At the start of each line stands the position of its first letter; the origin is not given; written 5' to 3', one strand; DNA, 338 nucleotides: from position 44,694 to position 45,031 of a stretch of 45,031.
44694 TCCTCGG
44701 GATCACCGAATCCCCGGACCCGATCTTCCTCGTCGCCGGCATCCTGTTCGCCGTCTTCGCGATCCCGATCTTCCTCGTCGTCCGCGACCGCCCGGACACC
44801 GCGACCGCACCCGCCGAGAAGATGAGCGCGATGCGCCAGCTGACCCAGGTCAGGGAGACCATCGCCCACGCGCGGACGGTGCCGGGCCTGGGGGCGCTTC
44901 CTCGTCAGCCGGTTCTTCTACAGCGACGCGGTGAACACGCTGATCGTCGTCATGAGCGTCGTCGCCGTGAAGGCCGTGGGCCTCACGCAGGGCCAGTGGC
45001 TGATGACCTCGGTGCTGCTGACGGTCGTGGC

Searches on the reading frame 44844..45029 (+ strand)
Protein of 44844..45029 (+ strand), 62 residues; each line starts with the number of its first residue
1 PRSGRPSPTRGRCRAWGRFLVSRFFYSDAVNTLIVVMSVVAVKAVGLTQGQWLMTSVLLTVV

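Call 50: search_protein_families(library=pfam, proteins=[window:44844-45029:+], max_evalue=0.01)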
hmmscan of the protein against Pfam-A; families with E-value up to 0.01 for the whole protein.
window:44844-45029:+ (62 aa): 1 family
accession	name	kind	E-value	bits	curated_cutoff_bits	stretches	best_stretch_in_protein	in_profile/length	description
PF11700.14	ATG22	-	0.00085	18.6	24.1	1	18-61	289-332/482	Vacuole effluxer Atg22 like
